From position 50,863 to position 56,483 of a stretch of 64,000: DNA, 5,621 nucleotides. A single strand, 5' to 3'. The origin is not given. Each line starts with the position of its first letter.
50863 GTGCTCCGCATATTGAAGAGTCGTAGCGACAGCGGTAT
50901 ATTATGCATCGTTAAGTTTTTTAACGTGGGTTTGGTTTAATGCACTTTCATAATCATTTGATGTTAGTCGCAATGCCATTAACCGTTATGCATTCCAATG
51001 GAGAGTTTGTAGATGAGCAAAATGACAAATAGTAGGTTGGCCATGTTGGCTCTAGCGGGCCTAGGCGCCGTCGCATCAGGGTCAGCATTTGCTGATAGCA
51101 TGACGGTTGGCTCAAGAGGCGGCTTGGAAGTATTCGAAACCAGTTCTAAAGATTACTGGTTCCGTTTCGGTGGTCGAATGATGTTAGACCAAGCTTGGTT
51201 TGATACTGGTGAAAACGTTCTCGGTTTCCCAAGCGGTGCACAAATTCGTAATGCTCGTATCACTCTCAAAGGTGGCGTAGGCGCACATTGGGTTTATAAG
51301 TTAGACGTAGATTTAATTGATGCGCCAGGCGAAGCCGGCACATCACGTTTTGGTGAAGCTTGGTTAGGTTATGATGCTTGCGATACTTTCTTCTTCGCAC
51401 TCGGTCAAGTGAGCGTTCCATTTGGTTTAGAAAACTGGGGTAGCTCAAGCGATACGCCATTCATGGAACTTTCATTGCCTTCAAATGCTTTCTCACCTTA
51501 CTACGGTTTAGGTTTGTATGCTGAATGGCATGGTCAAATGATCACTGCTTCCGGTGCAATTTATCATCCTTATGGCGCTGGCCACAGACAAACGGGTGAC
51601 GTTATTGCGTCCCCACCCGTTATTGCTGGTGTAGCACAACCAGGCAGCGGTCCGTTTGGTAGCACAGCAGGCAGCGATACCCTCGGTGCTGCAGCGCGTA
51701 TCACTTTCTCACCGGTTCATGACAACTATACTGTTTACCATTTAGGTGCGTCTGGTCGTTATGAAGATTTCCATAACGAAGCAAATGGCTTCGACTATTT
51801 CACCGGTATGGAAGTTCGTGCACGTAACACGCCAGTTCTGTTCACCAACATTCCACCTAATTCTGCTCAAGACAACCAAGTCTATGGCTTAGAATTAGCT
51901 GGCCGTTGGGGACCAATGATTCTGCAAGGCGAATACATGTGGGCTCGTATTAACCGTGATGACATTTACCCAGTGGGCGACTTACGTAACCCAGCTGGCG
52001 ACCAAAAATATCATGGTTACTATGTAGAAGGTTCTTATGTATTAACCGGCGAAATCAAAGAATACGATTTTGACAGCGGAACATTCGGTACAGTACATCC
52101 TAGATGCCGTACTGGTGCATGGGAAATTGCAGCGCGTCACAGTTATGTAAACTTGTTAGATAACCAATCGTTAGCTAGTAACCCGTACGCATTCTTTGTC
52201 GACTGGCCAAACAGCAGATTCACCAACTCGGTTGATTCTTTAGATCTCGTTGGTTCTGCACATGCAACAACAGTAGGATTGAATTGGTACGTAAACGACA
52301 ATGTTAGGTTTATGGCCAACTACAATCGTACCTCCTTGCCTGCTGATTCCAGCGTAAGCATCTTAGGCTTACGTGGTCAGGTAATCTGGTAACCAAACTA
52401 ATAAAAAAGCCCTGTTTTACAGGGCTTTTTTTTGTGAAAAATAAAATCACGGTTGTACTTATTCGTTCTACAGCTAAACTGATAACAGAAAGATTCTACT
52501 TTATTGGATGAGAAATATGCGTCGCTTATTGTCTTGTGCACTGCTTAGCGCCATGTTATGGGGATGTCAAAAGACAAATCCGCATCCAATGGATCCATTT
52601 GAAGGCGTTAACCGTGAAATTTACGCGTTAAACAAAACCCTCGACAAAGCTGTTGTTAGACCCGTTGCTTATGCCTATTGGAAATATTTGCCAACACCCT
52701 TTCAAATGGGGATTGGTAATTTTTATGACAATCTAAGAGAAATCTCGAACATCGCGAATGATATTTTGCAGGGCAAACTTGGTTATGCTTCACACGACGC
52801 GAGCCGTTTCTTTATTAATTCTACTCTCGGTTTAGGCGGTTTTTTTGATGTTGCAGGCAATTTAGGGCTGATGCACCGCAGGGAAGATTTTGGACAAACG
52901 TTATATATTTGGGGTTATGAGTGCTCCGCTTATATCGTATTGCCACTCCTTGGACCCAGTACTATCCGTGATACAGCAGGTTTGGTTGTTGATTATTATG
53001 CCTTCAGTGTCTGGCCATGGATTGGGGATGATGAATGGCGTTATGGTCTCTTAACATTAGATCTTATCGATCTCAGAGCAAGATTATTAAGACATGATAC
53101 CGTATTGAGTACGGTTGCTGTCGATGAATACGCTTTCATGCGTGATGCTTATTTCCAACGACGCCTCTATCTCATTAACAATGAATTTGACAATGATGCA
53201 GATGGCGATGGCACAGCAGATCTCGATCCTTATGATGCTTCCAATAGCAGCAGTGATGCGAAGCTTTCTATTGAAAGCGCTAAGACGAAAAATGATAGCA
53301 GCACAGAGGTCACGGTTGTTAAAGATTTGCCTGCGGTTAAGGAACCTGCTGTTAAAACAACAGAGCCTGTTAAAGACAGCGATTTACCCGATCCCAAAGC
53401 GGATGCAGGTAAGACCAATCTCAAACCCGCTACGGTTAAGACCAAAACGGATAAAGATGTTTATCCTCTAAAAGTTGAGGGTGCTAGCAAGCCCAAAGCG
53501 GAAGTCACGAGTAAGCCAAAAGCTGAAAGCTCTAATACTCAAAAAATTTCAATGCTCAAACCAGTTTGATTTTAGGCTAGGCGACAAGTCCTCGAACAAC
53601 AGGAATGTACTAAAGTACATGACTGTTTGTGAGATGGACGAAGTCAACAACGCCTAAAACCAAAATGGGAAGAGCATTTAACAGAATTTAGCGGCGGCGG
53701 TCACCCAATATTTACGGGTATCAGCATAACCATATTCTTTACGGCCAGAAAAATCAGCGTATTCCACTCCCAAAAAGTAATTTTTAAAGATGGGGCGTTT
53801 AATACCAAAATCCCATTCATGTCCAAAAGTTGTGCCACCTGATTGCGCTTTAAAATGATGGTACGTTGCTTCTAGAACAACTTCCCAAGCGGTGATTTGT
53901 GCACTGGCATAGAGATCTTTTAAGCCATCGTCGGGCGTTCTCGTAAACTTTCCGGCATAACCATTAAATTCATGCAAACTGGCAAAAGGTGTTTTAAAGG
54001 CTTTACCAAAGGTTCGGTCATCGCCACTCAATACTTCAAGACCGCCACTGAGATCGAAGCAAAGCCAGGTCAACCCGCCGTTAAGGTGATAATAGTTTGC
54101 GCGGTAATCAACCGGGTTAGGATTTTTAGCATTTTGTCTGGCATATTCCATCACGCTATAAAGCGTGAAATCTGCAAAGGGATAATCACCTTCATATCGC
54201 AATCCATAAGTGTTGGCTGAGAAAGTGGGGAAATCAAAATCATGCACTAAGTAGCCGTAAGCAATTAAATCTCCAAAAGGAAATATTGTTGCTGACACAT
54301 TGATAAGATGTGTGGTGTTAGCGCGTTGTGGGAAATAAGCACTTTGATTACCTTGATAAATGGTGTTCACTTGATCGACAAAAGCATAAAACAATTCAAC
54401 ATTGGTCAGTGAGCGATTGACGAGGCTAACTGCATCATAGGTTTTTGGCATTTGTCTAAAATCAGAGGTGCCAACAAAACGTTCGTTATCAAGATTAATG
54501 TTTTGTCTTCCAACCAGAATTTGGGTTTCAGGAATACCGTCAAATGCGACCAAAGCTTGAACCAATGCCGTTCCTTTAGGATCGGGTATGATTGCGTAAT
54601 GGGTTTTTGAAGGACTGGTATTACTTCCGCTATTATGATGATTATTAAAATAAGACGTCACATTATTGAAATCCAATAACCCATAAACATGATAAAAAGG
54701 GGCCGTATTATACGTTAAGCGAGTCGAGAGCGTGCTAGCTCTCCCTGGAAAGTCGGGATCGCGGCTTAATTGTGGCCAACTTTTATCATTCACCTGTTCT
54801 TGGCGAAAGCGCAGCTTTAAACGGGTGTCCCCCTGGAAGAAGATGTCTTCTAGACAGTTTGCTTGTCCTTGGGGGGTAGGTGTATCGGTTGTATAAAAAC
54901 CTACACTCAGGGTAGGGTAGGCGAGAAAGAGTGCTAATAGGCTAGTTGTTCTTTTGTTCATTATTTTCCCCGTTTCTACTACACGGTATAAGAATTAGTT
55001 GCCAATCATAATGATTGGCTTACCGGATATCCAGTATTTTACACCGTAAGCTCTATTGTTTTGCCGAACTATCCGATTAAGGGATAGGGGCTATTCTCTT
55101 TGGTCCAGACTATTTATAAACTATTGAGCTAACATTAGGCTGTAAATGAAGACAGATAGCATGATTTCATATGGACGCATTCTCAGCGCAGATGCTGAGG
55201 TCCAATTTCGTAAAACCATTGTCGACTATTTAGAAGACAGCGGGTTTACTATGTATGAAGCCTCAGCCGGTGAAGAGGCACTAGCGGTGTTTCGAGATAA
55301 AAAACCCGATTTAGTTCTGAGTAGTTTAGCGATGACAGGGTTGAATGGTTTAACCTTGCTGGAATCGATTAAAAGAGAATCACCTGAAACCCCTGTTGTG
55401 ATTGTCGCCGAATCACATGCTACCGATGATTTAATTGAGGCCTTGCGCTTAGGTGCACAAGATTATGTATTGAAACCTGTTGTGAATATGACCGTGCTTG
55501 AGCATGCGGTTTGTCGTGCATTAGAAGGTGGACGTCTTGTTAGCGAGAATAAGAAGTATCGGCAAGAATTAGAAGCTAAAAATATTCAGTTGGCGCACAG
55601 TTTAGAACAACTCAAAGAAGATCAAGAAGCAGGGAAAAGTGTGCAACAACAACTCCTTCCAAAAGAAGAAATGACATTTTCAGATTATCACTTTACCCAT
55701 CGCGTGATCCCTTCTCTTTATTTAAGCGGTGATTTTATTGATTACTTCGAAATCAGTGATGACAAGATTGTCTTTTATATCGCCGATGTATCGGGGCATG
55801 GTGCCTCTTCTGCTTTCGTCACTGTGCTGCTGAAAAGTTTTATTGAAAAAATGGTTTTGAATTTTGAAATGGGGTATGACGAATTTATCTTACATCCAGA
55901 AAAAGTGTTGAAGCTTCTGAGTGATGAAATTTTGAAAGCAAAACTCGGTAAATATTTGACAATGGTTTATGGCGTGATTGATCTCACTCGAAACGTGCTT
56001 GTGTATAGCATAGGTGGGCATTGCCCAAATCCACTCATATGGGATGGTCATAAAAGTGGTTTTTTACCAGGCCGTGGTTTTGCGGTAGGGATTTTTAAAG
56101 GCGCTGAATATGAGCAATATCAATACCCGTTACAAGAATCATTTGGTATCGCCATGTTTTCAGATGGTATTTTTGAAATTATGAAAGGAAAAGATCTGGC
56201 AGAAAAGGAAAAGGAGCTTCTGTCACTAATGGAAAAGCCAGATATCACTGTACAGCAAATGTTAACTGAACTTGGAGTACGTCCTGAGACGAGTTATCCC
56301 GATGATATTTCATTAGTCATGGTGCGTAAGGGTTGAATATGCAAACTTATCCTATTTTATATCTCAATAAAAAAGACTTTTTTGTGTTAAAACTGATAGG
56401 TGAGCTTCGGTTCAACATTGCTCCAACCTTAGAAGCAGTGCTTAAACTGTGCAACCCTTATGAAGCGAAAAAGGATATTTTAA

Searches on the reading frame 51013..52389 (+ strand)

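Call 64: search_protein_families(library=pfam, proteins=[window:51013-52389:+], max_evalue=0.00001)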
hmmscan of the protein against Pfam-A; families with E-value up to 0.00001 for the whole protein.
window:51013-52389:+ (459 aa): 1 family
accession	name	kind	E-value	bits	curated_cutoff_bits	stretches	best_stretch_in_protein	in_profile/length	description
PF07396.17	Porin_O_P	-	6.1e-46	157.8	20.9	1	50-437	1-341/370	Phosphate-selective porin O and P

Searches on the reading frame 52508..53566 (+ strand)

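Call 64: search_protein_families(library=pfam, proteins=[window:52508-53566:+], max_evalue=0.00001)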
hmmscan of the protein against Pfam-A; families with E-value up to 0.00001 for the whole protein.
window:52508-53566:+ (353 aa): 1 family
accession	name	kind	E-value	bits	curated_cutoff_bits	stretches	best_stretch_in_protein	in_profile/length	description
PF04333.18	MlaA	-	9.5e-69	231.4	25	1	28-219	2-192/195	MlaA lipoprotein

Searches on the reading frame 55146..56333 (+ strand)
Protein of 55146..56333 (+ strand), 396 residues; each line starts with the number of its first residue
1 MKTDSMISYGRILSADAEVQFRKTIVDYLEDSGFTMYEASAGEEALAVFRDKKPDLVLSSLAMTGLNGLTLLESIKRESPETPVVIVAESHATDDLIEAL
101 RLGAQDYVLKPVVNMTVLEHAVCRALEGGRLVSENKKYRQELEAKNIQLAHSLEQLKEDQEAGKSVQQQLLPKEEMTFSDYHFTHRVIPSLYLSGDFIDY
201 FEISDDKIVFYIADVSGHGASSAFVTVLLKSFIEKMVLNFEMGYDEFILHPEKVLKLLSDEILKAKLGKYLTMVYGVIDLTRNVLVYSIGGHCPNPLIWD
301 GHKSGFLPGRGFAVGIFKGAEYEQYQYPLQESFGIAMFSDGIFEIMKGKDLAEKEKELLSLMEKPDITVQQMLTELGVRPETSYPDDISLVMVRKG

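Call 65: search_protein_families(library=pfam, proteins=[window:55146-56333:+], max_evalue=0.00001)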
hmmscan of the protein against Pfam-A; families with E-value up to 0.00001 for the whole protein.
window:55146-56333:+ (396 aa): 2 families
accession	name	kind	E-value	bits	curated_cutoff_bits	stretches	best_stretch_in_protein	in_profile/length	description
PF07228.17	SpoIIE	-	2.8e-29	102.9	25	1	205-394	2-190/192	Stage II sporulation protein E (SpoIIE)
PF00072.30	Response_reg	-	1.4e-21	77.1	30.2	1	12-114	1-103/111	Response regulator receiver domain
